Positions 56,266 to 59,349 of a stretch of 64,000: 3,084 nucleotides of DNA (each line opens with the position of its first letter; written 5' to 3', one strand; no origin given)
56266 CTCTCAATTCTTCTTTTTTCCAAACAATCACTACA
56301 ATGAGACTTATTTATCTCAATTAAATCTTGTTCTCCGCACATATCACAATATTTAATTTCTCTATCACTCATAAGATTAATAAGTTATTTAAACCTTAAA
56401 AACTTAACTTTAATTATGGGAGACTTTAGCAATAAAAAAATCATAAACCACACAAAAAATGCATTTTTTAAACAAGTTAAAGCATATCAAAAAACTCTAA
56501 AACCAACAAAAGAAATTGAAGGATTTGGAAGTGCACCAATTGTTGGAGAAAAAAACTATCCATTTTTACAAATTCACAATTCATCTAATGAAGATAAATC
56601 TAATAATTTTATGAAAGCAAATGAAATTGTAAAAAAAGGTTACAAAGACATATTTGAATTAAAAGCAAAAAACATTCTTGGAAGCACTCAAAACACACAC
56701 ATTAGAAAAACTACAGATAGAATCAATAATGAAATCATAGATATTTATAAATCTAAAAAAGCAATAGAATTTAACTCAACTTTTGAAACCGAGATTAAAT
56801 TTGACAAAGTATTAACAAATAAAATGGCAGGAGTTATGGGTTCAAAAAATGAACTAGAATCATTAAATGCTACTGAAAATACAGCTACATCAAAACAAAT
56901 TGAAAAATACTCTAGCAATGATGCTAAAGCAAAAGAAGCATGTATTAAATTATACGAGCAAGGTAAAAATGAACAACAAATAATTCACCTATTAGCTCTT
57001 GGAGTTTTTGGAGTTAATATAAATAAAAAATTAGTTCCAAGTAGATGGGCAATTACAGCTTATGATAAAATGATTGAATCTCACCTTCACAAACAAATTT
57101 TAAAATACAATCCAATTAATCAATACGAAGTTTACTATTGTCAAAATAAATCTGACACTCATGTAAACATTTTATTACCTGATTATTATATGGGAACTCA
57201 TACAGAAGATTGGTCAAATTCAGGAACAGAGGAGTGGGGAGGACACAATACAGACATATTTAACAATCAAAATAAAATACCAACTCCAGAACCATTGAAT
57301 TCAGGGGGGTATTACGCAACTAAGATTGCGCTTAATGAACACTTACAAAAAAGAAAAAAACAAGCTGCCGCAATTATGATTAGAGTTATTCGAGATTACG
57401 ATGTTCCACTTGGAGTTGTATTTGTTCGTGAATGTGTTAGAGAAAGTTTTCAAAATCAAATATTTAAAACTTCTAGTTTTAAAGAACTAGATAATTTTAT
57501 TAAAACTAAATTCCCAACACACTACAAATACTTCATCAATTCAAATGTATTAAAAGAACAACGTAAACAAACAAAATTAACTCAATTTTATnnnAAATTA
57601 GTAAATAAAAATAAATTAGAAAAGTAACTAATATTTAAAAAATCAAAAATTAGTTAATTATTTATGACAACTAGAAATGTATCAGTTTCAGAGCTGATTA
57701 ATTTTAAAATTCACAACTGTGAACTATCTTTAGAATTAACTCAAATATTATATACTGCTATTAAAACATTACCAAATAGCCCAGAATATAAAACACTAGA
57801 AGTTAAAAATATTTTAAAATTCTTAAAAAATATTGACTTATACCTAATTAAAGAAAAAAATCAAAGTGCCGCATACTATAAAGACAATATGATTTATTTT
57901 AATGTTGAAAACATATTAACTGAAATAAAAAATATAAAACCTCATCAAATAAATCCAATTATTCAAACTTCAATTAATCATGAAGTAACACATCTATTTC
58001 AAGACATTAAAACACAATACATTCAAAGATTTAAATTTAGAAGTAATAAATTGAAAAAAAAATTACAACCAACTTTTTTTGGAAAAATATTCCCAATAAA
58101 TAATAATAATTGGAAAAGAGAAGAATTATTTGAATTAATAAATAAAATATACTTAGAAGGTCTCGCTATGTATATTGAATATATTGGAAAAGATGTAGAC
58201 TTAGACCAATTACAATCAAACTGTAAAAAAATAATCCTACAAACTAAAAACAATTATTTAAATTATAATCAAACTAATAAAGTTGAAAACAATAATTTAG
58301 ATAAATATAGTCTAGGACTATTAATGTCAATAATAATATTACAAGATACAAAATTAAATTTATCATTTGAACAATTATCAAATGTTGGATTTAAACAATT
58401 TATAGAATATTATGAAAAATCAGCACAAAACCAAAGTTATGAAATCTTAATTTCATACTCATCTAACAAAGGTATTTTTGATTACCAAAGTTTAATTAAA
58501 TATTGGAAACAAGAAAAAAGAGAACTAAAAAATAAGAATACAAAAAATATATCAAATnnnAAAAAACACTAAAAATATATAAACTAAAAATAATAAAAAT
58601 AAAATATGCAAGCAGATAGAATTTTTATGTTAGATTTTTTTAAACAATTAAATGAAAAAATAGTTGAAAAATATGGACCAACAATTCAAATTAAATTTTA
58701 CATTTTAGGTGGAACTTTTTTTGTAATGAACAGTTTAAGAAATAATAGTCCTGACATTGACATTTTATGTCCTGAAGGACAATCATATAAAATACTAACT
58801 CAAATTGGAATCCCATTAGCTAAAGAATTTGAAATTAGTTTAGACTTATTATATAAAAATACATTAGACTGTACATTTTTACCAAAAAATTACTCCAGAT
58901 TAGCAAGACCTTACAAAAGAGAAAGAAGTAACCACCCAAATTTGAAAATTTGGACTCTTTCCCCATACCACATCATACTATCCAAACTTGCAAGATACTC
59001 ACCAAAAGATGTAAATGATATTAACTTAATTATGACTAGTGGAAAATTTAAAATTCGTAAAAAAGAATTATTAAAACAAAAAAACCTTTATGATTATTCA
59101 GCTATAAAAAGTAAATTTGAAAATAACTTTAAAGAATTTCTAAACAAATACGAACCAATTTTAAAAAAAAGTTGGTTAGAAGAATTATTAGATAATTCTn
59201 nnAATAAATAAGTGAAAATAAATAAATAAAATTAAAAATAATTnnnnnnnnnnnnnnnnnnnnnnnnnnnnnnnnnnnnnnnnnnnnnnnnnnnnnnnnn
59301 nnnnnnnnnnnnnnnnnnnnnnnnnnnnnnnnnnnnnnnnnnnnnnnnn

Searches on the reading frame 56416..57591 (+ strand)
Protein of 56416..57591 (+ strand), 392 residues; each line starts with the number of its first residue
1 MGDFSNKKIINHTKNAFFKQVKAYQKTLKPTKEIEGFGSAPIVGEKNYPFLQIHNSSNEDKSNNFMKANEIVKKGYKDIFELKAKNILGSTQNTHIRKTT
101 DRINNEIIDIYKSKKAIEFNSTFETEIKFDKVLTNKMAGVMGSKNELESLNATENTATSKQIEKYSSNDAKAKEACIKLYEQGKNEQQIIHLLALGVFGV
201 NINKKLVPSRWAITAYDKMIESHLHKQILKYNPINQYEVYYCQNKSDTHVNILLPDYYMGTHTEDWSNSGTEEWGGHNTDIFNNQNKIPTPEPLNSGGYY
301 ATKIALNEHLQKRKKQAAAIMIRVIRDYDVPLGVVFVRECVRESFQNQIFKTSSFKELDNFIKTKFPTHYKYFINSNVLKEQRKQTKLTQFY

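Call 21: search_protein_families(library=pfam, proteins=[window:56416-57591:+], max_evalue=0.1)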
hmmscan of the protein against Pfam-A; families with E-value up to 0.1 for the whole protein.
window:56416-57591:+ (392 aa): 5 families
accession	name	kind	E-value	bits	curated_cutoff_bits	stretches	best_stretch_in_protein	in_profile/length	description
PF04894.17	Nre_N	-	6.2e-46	157.8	25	1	18-269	10-266/270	Archaeal Nre, N-terminal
PF04895.17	Nre_C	-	6.5e-23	81.2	27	1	296-391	13-110/110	Archaeal Nre, C-terminal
PF14769.11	CLAMP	-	0.0066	17.3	22.7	0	342-373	56-87/99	Flagellar C1a complex subunit C1a-32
PF10738.15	Lpp-LpqN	-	0.067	13.1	22.4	0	2-45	75-117/174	Probable lipoprotein LpqN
PF22038.1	PRC2_EED_ins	-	0.1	13.1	27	0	266-340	68-137/146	Polycomb protein EED insertion domain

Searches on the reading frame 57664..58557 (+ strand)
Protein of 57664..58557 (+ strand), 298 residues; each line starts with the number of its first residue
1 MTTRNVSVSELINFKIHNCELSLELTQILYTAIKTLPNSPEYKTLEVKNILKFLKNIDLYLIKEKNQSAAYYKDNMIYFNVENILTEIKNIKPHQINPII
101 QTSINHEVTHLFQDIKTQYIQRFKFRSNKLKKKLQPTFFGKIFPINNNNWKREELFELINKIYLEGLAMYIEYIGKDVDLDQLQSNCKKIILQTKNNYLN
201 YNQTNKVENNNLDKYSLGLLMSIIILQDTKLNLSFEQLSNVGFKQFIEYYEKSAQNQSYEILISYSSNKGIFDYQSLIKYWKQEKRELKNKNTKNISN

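Call 21: search_protein_families(library=pfam, proteins=[window:57664-58557:+], max_evalue=0.1)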
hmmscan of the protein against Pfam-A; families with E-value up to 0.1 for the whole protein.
window:57664-58557:+ (298 aa): 0 families

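Call 47: search_protein_families(library=phrogs, proteins=[window:57664-58557:+], max_evalue=1)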
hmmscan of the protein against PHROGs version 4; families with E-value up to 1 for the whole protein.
window:57664-58557:+ (298 aa): 1 family
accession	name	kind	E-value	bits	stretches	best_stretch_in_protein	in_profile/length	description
phrog_2239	-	unknown function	0.73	11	0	162-188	62-88/89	-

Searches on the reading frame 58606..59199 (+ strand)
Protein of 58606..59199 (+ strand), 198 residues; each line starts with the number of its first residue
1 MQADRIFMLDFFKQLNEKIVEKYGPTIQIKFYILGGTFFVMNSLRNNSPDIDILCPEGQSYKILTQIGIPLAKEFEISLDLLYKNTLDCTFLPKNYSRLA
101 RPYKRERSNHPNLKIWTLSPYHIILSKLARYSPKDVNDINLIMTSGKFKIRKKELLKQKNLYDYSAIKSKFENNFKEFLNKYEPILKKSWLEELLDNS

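Call 21: search_protein_families(library=pfam, proteins=[window:58606-59199:+], max_evalue=0.1)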
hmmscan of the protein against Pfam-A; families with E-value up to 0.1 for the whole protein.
window:58606-59199:+ (198 aa): 1 family
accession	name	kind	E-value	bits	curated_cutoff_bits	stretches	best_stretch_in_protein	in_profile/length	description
PF19502.5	DUF6036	-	8.5e-10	39.1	23.6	1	17-187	8-161/164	Nucleotidyltransferase of unknown function (DUF6036)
